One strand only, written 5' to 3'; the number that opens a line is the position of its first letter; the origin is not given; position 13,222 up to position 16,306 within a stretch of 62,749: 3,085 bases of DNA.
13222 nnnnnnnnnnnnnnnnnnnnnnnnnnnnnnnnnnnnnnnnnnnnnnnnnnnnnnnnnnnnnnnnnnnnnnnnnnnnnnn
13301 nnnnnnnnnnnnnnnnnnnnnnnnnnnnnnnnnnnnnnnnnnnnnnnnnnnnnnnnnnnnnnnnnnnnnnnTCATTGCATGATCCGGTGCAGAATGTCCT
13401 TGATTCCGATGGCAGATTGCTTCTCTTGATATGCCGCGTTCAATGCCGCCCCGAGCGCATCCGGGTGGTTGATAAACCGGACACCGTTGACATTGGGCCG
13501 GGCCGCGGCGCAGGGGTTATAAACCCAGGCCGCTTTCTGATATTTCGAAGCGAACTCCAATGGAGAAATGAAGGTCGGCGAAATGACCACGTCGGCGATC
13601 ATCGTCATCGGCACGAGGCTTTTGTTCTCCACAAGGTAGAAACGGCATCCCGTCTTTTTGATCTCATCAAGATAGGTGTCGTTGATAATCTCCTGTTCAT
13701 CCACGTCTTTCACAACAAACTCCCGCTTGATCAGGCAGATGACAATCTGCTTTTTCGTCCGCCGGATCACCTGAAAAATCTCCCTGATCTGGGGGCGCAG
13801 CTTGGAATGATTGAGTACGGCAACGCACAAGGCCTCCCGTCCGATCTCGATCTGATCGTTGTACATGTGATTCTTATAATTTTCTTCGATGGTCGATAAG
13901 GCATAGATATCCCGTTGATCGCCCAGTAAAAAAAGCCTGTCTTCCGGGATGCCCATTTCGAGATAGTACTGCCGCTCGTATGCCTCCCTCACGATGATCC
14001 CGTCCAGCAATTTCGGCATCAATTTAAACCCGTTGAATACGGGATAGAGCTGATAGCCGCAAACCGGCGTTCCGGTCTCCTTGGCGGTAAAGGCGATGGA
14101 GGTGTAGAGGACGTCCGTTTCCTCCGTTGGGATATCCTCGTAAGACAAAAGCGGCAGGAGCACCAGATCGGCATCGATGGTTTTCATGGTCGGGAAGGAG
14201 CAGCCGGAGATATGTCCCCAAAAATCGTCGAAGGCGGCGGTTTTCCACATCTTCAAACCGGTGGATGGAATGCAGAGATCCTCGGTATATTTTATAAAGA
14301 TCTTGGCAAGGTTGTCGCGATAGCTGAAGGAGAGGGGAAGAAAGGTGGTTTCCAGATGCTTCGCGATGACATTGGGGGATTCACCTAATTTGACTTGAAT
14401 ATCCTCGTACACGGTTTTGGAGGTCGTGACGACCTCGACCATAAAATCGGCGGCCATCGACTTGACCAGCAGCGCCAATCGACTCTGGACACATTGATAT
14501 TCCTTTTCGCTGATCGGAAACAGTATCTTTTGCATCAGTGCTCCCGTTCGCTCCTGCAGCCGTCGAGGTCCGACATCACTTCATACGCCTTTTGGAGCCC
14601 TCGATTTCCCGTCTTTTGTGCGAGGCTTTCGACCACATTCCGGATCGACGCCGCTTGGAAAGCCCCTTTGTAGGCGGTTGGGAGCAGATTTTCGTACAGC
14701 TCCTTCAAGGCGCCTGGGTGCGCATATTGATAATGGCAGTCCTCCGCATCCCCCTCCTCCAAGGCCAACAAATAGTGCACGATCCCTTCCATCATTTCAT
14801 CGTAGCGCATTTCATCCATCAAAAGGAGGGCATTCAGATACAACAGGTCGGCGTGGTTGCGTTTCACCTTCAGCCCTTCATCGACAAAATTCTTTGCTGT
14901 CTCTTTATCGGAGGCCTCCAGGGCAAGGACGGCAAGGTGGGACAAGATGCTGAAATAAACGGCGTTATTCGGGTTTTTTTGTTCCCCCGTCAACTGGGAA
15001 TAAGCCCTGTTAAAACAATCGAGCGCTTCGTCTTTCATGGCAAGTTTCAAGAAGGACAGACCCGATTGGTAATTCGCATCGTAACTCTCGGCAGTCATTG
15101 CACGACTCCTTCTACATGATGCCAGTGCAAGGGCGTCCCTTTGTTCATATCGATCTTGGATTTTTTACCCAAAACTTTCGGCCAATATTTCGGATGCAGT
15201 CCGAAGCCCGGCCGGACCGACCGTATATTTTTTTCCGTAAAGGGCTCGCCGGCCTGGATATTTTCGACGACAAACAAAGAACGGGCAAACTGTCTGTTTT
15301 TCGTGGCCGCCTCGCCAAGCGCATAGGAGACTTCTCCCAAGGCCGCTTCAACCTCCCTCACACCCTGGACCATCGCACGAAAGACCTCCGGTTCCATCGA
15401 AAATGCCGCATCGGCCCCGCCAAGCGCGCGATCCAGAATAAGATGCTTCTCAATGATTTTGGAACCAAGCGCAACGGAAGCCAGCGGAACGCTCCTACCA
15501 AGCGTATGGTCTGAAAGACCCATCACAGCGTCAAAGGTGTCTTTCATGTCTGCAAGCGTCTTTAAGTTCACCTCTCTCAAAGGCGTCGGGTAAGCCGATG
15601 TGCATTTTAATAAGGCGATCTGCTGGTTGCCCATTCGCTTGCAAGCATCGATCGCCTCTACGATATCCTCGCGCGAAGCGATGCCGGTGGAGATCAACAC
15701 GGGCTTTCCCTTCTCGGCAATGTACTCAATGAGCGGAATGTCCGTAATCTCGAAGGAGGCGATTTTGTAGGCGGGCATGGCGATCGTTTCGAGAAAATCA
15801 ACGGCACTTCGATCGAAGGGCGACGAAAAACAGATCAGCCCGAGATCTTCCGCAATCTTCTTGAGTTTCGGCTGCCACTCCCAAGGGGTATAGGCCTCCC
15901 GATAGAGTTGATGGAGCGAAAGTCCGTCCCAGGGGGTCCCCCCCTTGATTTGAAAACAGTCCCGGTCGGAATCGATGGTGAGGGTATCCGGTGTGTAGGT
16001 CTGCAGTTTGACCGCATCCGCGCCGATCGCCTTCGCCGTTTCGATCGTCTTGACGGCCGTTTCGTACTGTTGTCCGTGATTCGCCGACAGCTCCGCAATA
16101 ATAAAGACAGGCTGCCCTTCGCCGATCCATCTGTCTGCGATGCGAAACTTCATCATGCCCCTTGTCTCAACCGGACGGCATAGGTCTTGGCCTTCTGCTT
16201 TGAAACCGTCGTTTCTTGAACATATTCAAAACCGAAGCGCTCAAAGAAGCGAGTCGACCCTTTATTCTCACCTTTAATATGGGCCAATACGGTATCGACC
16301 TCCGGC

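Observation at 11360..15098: No Maf-type transferase; instead a TPR protein plus two unassigned glycosyltransferase-like proteins sit directly upstream of fliC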

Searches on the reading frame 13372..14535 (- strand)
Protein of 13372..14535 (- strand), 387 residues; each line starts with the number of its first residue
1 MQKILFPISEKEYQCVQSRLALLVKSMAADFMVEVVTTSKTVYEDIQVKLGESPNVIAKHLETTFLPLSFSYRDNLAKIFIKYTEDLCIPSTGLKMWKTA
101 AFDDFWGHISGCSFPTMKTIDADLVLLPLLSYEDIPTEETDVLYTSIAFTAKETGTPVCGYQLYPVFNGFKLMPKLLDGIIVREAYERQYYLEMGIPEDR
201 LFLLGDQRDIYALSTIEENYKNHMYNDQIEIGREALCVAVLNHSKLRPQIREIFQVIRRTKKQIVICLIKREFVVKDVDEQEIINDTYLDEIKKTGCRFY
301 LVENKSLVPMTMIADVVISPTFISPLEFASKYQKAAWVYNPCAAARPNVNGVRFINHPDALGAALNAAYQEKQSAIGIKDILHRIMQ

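Call 3: search_protein_families(library=pfam, proteins=[window:13372-14535:-], max_evalue=0.01)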
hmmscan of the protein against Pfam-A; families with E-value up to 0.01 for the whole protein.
window:13372-14535:- (387 aa): 0 families

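Call 4: search_protein_families(library=ncbifam, proteins=[window:13372-14535:-], max_evalue=0.01)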
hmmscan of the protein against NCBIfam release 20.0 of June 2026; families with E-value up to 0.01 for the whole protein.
window:13372-14535:- (387 aa): 0 families

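Call 13: find_homologous_proteins(query=window:13372-14535:-)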
Query window:13372-14535:- (387 aa): 47 proteins with E <= 0.001 among 5695 candidates.
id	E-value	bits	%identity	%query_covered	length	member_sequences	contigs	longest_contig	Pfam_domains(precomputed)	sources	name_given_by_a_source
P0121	8.5e-259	876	100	100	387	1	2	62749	-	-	-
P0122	3.4e-169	581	65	100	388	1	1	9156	-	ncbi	-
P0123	1.7e-150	519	59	99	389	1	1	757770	-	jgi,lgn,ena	-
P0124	3.5e-149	515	56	100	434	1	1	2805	-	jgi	jgi:hypothetical protein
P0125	2.4e-145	502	54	100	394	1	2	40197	-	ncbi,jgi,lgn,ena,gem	-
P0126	3.0e-145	502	54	100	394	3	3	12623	-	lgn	-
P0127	4.0e-145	502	54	100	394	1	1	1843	-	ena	-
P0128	4.3e-145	501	54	100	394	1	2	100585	-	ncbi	ncbi:MAG: hypothetical protein WAO55_11420 [Candidatus Manganitrophaceae bacterium]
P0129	1.0e-144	500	58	99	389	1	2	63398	-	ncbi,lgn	-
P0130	1.2e-144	500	56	100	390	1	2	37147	-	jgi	-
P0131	1.6e-143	496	52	100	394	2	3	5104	-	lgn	-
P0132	4.6e-143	495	56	99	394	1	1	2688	-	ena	-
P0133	4.8e-143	495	55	100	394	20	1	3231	-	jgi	jgi:hypothetical protein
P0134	3.5e-136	472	53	100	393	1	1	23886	-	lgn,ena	-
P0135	4.2e-136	472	53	100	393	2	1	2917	-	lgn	-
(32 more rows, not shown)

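Call 27: search_solved_structures(query=A2, max_evalue=10, show_alignments=1)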
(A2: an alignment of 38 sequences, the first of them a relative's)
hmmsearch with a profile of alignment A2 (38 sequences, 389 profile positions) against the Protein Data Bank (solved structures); distinct sequences matched with E-value up to 10: 0.

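Call 32: predict_structure(alignment_id=A2)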
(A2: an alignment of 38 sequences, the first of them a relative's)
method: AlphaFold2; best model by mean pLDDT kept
length: 387 residues; sequences in the alignment: 38
mean_pLDDT: 91.0   pTM: 0.84
mean pLDDT of the five models: 91.0, 90.4, 90.4, 89.0, 87.2
residues with pLDDT >= 90: 276; 70-90: 98; 50-70: 13; < 50: 0
segments of 3 or more residues with pLDDT < 50: none
pLDDT, mean of each block of 10 residues (from residue 1): 96 93 93 96 93 88 88 85 88 83 66 86 94 81 91 94 79 88 94 94 95 92 89 93 94 97 96 89 90 94 95 97 96 96 91 96 97 94 93
secondary structure, 60 per line:
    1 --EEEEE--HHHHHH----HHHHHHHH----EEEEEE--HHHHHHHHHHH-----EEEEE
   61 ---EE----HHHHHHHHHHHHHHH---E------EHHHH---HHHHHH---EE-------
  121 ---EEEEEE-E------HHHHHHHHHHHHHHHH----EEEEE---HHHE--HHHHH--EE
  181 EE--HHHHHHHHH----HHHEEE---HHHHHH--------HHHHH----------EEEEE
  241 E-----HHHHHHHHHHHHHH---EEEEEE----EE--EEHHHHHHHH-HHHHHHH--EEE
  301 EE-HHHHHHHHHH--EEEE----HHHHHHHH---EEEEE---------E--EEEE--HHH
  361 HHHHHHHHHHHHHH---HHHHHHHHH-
elements in order: E3-7 H10-15 H20-27 E32-37 H40-50 E56-60 H70-84 H96-99 H103-108 E124-129 H138-153 E158-162 H172-176 E179-182 H185-193 E201-203 H207-212 H221-225 E236-241 H247-260 E264-269 H280-287 H289-295 E298-302 H304-313 E316-319 H324-331 E335-339 E352-355 H358-374 H378-386

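Call 36: fold_search(model_id=the predicted structure, library=pdb)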
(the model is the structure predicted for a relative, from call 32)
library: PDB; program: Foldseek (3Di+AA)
matches with E <= 10: 1790; with E <= 0.001: 215
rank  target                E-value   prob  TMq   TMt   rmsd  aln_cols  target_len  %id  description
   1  8sxw_A                1.1e-09  1.00  0.33  0.35  15.6       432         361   12  X-ray crystal structure of UDP- 2,3-diacetamido-2,3-dideoxy-glucuronic acid-2-epimerase from Thermus thermophilus stra (released 2023-09-13)
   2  8sxy_A                1.7e-09  1.00  0.32  0.34  17.6       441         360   12  X-ray crystal structure of UDP- 2,3-diacetamido-2,3-dideoxy-glucuronic acid-2-epimerase from Thermus thermophilus stra (released 2023-09-13)
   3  8syd_B                1.8e-09  1.00  0.33  0.34  17.5       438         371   13  X-ray crystal structure of UDP-2,3-diacetamido-2,3-dideoxy-glucuronic acid-2-epimerase from Thermus thermophilus strai (released 2023-09-13)
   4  1f6d_C                1.8e-09  1.00  0.31  0.32  16.5       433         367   14  THE STRUCTURE OF UDP-N-ACETYLGLUCOSAMINE 2-EPIMERASE FROM E. COLI. (released 2000-12-13)
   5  8sxw_C                2.0e-09  1.00  0.32  0.33  15.9       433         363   12  X-ray crystal structure of UDP- 2,3-diacetamido-2,3-dideoxy-glucuronic acid-2-epimerase from Thermus thermophilus stra (released 2023-09-13)
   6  8sxw_D                2.2e-09  1.00  0.32  0.34  14.8       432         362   13  X-ray crystal structure of UDP- 2,3-diacetamido-2,3-dideoxy-glucuronic acid-2-epimerase from Thermus thermophilus stra (released 2023-09-13)
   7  8sxv_B                3.7e-09  1.00  0.32  0.34  15.5       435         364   13  X-ray crystal structure of UDP- 2,3-diacetamido-2,3-dideoxy-glucuronic acid-2-epimerase from Thermus thermophilus stra (released 2023-09-13)
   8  8sye_A                3.7e-09  1.00  0.32  0.34  17.7       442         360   12  X-ray crystal structure of UDP-2,3-diacetamido-2,3-dideoxy-glucuronic acid-2-epimerase from Thermus thermophilus strai (released 2023-09-13)
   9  8sxw_B                3.9e-09  1.00  0.30  0.32  19.8       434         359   14  X-ray crystal structure of UDP- 2,3-diacetamido-2,3-dideoxy-glucuronic acid-2-epimerase from Thermus thermophilus stra (released 2023-09-13)
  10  3c48_B                4.7e-09  1.00  0.30  0.30  16.2       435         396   13  Structure of the retaining glycosyltransferase MshA: The first step in mycothiol biosynthesis. Organism: Corynebacteri (released 2008-03-25)
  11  8sy0_A                4.9e-09  1.00  0.33  0.35  17.5       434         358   12  X-ray crystal structure of UDP- 2,3-diacetamido-2,3-dideoxy-glucuronic acid-2-epimerase from Thermus thermophilus stra (released 2023-09-13)
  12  8sxv_A                5.2e-09  1.00  0.32  0.34  15.3       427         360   13  X-ray crystal structure of UDP- 2,3-diacetamido-2,3-dideoxy-glucuronic acid-2-epimerase from Thermus thermophilus stra (released 2023-09-13)
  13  7vza_D                6.5e-09  1.00  0.30  0.32  17.1       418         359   12  The crystal structure of Non-hydrolyzing UDPGlcNAc 2-epimerase in complex with UDP (released 2022-11-16)
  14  7mi0                  7.2e-09  1.00  0.30  0.31  16.1       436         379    8  Crystal Structure of Glycosyltransferase from Rickettsia africae ESF-5 (released 2021-04-28)
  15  4zht_A                7.6e-09  1.00  0.30  0.30  19.9       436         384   11  Crystal structure of UDP-GlcNAc 2-epimerase (released 2016-06-01)
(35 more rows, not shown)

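Call 46: search_protein_representatives(alignment_id=A2)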
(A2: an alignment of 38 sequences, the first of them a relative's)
Query: 38 sequences, 389 profile positions. Proteins with E-value up to 0.001 (for the whole library): 63; up to 1e-10: 52; up to 1e-30: 26. The best 63 are listed.
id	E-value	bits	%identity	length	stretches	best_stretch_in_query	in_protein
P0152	1.8e-184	629.7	-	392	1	1-387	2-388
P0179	1.5e-113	396.3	-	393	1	2-386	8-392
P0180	1.0e-102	360.6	-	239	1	150-387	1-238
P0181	4.9e-100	351.8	-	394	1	3-386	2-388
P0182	1.8e-98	346.6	-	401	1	2-386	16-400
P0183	6.0e-97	341.6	-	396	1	1-383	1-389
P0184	5.5e-96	338.4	-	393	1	3-388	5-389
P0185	1.5e-85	304.0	-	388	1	3-387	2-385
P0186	6.0e-85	302.1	-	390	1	2-387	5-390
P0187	2.3e-83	296.9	-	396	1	2-385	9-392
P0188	8.0e-83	295.1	-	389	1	3-386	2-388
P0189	1.2e-73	264.9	-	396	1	2-385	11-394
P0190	1.1e-71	258.4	-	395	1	2-387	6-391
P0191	5.3e-69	249.6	-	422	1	3-368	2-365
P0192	7.3e-61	222.8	-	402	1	4-384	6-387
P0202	1.2e-31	126.7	-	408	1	3-339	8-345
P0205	2.7e-25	105.7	-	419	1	3-371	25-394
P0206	1.3e-22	96.8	-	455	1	3-361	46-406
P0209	8.6e-22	94.2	-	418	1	1-370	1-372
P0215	6.4e-16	74.8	-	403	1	20-372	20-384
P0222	2.5e-14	69.6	-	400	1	4-387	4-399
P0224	4.4e-13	65.5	-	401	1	2-387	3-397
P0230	3.7e-10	55.9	-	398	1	2-387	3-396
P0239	3.0e-04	36.4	-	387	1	138-387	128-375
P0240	5.1e-04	35.6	-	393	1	171-376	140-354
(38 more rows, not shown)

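Call 47: search_protein_families(library=pfam, proteins=[P0202, P0205, P0206, P0209, P0215, P0222, P0224, P0230, P0239, P0240], max_evalue=0.1)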
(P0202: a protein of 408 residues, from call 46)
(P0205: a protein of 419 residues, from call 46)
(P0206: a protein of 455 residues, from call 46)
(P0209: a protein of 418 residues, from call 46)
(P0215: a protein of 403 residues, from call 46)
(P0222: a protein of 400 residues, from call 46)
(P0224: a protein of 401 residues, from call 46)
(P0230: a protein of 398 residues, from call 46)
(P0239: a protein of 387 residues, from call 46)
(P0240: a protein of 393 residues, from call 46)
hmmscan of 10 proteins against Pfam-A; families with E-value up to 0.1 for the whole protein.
P0202 (408 aa): 0 families

P0205 (419 aa): 2 families
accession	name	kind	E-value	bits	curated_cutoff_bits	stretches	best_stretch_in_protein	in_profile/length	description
PF18604.6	PreAtp-grasp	-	0.014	16.4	27.5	1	30-75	49-94/94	Pre ATP-grasp domain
PF03710.21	GlnE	-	0.092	12.6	24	0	224-303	36-113/252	Glutamate-ammonia ligase adenylyltransferase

P0206 (455 aa): 0 families

P0209 (418 aa): 0 families

P0215 (403 aa): 0 families

P0222 (400 aa): 0 families

P0224 (401 aa): 0 families

P0230 (398 aa): 0 families

P0239 (387 aa): 0 families

P0240 (393 aa): 3 families
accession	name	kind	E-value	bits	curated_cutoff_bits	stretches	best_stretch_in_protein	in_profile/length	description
PF00534.26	Glycos_transf_1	-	1.3e-22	80.6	26.4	1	195-358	5-167/172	Glycosyl transferases group 1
PF13692.12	Glyco_trans_1_4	-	6.9e-20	72.2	27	1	207-348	3-141/142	Glycosyl transferases group 1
PF13439.12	Glyco_transf_4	-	0.00028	21.4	28.5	1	67-180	49-169/170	Glycosyltransferase Family 4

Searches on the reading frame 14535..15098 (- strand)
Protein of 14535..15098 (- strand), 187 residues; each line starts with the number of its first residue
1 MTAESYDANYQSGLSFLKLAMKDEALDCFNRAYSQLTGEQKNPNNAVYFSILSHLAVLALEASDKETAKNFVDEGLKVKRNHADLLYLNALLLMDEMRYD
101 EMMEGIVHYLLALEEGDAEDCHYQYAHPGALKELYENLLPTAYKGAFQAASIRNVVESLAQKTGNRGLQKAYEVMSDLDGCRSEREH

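Call 3: search_protein_families(library=pfam, proteins=[window:14535-15098:-], max_evalue=0.01)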
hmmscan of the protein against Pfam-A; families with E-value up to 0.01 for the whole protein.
window:14535-15098:- (187 aa): 2 families
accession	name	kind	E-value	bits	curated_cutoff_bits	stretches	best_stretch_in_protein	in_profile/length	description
PF13424.12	TPR_12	-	0.0015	19.1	30.1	1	9-80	4-76/77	Tetratricopeptide repeat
PF08631.16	SPO22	-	0.0052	16.7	27.5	1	7-105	36-144/274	Meiosis protein SPO22/ZIP4 like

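Call 4: search_protein_families(library=ncbifam, proteins=[window:14535-15098:-], max_evalue=0.01)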
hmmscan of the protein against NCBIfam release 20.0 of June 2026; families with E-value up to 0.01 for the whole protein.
window:14535-15098:- (187 aa): 0 families

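Call 19: find_homologous_proteins(query=window:14535-15098:-)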
Query window:14535-15098:- (187 aa): 11 proteins with E <= 0.001 among 203 candidates.
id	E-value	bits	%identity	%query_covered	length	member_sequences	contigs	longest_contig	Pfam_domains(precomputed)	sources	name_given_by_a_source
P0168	2.0e-117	408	100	100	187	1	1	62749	-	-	-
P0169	1.8e-75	271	64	100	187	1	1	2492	-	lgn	-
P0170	2.2e-68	248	65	99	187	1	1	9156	PF08631.17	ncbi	-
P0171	1.8e-64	235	59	99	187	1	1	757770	-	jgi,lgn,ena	-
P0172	2.4e-59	219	59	96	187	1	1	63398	-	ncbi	-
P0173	9.1e-58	214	54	97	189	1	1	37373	-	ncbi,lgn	-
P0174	7.9e-53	197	53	100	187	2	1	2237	-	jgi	jgi:hypothetical protein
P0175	2.9e-52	196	51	100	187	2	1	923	-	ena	-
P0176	6.6e-52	195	51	100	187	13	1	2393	-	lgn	-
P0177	8.4e-52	194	51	100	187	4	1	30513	-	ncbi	ncbi:MAG: hypothetical protein WBK96_11905 [Candidatus Manganitrophaceae bacterium]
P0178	1.3e-51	194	51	100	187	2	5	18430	-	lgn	-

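Call 49: search_solved_structures(query=A3, max_evalue=10)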
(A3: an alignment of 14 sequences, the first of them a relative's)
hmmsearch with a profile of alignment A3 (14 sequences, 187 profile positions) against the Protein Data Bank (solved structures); distinct sequences matched with E-value up to 10: 18.
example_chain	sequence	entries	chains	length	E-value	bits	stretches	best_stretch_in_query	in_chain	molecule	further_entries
8ump_A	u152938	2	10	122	0.0073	19.7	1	6-42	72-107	T33-ml35-redesigned-TPR-domain-fold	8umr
3vtx_A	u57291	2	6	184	0.064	16.6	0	10-41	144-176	MamA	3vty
2wqh_A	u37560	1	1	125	0.1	16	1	6-45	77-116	CTPR3Y3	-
5fzr_A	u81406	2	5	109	0.1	15.9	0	49-101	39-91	DESIGNED TPR PROTEIN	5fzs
8bip_B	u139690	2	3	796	0.13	15.6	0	26-103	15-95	N-terminal acetyltransferase B complex subunit MDM20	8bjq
7rqf_A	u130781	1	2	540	0.16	15.3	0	53-97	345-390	TPR repeat-containing protein PA4667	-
8sxe_C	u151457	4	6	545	0.16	15.3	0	53-97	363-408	TPR repeat-containing protein PA4667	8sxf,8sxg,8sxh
5fzq_A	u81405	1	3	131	0.2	15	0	49-101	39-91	DESIGNED TPR PROTEIN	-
1na3_A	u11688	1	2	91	0.42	13.9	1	5-45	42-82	designed protein CTPR2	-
1na0_A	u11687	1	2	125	0.48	13.7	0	6-45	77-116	designed protein CTPR3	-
5dse_A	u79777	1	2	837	0.5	13.7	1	62-106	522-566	Tetratricopeptide repeat protein 7B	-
9b9g_D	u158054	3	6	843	0.51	13.6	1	62-106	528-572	Tetratricopeptide repeat protein 7B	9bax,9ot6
6bq1_B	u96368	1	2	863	0.54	13.6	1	62-106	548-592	Tetratricopeptide repeat protein 7B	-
2avp_A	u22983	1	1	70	0.95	12.8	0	5-34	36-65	synthetic consensus TPR protein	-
2q7f_A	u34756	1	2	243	1.1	12.5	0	7-36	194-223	YrrB protein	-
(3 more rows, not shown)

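Call 75: search_protein_families(library=pfam, alignment_id=A3, max_evalue=0.05)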
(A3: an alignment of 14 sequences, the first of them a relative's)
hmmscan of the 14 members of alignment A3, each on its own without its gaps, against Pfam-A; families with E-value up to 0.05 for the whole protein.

A. member 1, P0168 (187 aa): 5 families
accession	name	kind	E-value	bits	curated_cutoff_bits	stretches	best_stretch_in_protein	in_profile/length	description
PF13424.12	TPR_12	-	0.0015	19.1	30.1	1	9-80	4-76/77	Tetratricopeptide repeat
PF08631.16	SPO22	-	0.0052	16.7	27.5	1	7-105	36-144/274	Meiosis protein SPO22/ZIP4 like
PF13174.12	TPR_6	-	0.02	15.9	26.3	0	7-32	1-26/33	Tetratricopeptide repeat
PF00515.34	TPR_1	-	0.023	15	27.8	0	8-32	3-27/34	Tetratricopeptide repeat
PF07719.23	TPR_2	-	0.047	14.3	27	0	8-33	3-28/34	Tetratricopeptide repeat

B. families by the number of members that match (of 14 scanned): 24 families
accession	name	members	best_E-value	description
PF13181.12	TPR_8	10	8.6e-08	Tetratricopeptide repeat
PF07719.23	TPR_2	10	2.5e-06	Tetratricopeptide repeat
PF13428.12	TPR_14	9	7.2e-05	Tetratricopeptide repeat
PF13174.12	TPR_6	9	0.00023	Tetratricopeptide repeat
PF14559.12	TPR_19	8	0.00058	Tetratricopeptide repeat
PF13432.12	TPR_16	7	7.7e-05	Tetratricopeptide repeat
PF08631.16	SPO22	5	3.2e-06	Meiosis protein SPO22/ZIP4 like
PF13424.12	TPR_12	5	1.5e-05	Tetratricopeptide repeat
PF00515.34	TPR_1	5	3.5e-05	Tetratricopeptide repeat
PF17874.7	TPR_MalT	5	0.00031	MalT-like TPR region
PF12895.13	ANAPC3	4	0.00025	Anaphase-promoting complex, cyclosome, subunit 3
PF25062.1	ARM_TT21_N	4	0.0034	Tetratricopeptide repeat protein 21 N-terminal ARM repeat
PF15565.11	Imm30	2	0.0037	Immunity protein 30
PF13371.12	TPR_9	2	0.0079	Tetratricopeptide repeat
PF00202.27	Aminotran_3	2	0.016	Aminotransferase class-III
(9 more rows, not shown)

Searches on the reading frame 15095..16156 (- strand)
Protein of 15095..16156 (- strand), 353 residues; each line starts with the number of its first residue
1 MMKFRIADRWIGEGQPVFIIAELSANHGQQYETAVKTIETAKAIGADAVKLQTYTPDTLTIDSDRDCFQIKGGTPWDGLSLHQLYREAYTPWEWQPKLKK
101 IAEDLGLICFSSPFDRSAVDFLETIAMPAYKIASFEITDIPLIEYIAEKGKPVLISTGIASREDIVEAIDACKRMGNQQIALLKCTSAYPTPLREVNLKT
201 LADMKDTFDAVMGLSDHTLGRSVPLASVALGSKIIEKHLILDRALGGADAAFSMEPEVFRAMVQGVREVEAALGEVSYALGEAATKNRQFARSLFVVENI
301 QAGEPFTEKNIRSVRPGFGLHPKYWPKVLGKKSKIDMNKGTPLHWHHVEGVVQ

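Call 3: search_protein_families(library=pfam, proteins=[window:15095-16156:-], max_evalue=0.01)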
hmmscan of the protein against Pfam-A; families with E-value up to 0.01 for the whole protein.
window:15095-16156:- (353 aa): 2 families
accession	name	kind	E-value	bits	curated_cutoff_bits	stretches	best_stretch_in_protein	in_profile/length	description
PF03102.20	NeuB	-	1.4e-86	290.4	22.1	1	38-276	2-239/241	NeuB family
PF08666.17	SAF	-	2e-13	51.1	21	1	292-349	2-63/63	SAF domain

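Call 4: search_protein_families(library=ncbifam, proteins=[window:15095-16156:-], max_evalue=0.01)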
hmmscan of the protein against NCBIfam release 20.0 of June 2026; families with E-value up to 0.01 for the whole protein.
window:15095-16156:- (353 aa): 3 families
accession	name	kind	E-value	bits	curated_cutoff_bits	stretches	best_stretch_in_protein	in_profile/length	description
TIGR03586.1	PseI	equivalog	6.1e-146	485.8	340.25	1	17-343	2-327/327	pseudaminic acid synthase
TIGR03569.1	NeuB_NnaB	equivalog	3.6e-87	292.5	399.65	1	17-341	1-327/329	N-acetylneuraminate synthase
NF006421.0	PRK08673.1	subfamily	0.0082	15.4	335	0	98-274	150-334/338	3-deoxy-7-phosphoheptulonate synthase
